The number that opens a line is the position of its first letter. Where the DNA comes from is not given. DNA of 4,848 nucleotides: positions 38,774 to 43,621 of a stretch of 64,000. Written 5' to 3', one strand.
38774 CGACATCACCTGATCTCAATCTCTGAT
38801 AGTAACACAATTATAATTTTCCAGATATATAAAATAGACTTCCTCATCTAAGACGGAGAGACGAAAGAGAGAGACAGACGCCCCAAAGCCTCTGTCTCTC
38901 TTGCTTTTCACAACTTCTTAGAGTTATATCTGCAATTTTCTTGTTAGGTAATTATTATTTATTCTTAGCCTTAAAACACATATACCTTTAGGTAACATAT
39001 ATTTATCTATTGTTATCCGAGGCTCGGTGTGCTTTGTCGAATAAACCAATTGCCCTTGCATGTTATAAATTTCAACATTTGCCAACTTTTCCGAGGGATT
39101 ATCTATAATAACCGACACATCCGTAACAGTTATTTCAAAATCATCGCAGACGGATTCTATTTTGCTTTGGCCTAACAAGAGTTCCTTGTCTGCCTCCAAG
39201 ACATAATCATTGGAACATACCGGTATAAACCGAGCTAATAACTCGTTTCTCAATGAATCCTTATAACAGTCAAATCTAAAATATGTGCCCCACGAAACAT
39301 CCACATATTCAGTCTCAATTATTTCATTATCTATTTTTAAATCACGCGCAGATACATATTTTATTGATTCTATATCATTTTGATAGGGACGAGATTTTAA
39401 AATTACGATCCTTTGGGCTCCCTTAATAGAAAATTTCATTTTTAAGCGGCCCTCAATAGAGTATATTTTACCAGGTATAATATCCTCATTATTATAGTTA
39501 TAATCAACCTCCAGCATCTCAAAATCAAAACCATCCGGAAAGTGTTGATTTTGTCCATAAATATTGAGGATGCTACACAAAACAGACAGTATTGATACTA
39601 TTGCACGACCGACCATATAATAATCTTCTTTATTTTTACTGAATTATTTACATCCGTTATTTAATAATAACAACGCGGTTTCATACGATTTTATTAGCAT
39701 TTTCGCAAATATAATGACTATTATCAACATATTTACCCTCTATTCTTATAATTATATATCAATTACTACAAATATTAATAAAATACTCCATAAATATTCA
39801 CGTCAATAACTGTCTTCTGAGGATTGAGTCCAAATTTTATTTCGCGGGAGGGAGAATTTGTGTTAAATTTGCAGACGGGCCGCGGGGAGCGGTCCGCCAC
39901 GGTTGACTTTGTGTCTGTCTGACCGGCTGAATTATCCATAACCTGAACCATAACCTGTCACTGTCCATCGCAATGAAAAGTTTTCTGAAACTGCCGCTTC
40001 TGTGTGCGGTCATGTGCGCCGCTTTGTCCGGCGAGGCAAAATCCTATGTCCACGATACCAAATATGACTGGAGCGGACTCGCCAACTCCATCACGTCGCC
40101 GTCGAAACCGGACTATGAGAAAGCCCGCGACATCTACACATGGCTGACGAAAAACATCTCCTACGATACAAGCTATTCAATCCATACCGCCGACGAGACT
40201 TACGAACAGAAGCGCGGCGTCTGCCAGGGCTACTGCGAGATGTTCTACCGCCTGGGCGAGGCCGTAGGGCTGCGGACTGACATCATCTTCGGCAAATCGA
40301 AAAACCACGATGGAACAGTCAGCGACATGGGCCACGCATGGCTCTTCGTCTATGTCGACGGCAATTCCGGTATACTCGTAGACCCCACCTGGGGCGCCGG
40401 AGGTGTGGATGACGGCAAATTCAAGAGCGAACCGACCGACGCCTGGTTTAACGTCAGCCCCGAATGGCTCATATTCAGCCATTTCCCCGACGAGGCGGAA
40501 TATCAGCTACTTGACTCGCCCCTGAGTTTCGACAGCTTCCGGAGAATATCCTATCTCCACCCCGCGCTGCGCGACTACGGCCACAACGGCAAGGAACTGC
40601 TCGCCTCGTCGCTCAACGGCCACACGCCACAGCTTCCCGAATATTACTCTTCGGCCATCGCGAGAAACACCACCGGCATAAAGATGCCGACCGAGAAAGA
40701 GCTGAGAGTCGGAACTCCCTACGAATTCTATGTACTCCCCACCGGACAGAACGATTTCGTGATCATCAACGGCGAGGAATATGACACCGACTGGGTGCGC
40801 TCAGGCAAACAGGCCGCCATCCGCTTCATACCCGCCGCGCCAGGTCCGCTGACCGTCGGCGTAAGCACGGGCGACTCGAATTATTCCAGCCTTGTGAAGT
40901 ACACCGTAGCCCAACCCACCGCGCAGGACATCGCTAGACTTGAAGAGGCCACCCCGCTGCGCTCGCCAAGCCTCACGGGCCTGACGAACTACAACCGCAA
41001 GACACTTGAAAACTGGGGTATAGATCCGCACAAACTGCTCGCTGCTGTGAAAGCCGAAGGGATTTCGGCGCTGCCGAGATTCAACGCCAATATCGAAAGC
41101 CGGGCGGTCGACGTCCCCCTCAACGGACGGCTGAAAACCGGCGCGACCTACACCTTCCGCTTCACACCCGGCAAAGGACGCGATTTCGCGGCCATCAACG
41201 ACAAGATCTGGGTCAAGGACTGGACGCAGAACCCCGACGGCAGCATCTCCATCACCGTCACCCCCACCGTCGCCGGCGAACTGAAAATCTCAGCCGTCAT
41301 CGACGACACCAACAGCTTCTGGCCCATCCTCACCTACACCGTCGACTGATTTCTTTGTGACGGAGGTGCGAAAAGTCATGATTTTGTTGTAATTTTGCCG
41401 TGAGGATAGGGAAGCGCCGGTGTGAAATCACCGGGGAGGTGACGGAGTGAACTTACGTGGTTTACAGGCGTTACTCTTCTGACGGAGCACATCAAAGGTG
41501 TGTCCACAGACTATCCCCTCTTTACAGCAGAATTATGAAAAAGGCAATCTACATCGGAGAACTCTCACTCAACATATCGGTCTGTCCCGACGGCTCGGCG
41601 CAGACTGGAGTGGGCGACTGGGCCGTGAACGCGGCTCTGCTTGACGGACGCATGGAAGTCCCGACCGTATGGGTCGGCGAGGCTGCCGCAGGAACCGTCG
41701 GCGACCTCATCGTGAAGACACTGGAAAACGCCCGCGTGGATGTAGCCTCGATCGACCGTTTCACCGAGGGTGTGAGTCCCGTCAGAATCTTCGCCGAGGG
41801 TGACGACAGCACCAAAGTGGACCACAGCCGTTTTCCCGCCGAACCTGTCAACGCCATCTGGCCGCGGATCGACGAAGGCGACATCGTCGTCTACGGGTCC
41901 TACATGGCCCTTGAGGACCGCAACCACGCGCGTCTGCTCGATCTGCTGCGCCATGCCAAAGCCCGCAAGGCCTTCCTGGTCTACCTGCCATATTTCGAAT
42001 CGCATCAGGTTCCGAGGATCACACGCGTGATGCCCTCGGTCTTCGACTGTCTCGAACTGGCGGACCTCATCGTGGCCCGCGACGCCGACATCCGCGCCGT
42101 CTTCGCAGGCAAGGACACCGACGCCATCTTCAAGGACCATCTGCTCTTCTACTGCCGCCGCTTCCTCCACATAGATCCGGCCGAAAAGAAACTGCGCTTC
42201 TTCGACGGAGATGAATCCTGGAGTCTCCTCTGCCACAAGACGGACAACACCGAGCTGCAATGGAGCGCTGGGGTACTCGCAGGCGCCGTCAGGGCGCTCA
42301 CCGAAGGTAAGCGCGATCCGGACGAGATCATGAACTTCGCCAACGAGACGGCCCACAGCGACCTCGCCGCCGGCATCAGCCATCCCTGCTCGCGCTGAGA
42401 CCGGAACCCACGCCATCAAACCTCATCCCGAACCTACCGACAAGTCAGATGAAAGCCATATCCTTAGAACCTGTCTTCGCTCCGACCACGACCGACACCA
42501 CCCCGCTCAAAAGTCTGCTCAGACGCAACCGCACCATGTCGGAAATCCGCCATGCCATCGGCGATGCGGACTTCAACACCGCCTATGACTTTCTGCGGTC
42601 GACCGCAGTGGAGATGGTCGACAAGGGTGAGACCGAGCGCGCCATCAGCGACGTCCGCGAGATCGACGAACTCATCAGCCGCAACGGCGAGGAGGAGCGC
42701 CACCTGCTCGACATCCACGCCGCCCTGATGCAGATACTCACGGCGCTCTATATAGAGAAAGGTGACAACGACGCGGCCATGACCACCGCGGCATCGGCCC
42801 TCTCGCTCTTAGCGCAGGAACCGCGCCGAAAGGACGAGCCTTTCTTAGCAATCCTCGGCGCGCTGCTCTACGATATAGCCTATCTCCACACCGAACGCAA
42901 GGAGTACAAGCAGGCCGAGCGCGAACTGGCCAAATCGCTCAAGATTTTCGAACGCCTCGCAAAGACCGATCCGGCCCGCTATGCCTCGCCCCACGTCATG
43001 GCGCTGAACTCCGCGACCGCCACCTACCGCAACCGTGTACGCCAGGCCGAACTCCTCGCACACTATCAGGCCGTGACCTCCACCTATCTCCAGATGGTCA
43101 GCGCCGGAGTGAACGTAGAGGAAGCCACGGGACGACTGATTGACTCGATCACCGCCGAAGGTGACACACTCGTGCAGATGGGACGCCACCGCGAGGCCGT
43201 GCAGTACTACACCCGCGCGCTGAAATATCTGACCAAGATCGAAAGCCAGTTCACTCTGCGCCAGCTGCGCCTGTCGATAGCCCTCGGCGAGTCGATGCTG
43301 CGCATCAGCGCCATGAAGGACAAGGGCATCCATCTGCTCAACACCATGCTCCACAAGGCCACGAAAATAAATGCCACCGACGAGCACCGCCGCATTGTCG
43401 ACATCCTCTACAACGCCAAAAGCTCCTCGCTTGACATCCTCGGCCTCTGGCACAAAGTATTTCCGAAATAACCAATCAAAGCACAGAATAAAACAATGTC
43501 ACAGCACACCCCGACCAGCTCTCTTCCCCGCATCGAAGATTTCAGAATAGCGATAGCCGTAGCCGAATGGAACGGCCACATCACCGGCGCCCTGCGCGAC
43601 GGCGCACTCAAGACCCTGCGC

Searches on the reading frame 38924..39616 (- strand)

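Call 84: search_protein_families(library=pfam, proteins=[window:38924-39616:-], max_evalue=0.00001)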
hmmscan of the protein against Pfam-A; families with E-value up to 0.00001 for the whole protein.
window:38924-39616:- (230 aa): 1 family
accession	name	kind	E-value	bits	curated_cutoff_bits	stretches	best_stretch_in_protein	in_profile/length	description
PF18962.6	Por_Secre_tail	-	1e-06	29.4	27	1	170-230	12-75/75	Secretion system C-terminal sorting domain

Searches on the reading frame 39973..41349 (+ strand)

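Call 70: search_protein_families(library=pfam, proteins=[window:39973-41349:+], max_evalue=0.00001)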
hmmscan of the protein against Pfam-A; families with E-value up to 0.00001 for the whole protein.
window:39973-41349:+ (458 aa): 1 family
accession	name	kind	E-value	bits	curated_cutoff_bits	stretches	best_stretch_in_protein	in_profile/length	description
PF01841.26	Transglut_core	-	7.8e-17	62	23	1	36-138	3-108/108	Transglutaminase-like superfamily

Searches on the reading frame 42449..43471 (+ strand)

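Call 84: search_protein_families(library=pfam, proteins=[window:42449-43471:+], max_evalue=0.00001)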
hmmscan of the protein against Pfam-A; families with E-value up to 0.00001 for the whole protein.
window:42449-43471:+ (340 aa): 3 families
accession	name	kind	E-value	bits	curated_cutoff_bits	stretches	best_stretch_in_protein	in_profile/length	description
PF13181.12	TPR_8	-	1.1e-06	28.7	25.7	0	237-259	7-29/34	Tetratricopeptide repeat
PF13424.12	TPR_12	-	6.1e-06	26.8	30.1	0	237-260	51-74/77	Tetratricopeptide repeat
PF07719.23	TPR_2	-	6.1e-06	26.4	27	0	237-260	7-30/34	Tetratricopeptide repeat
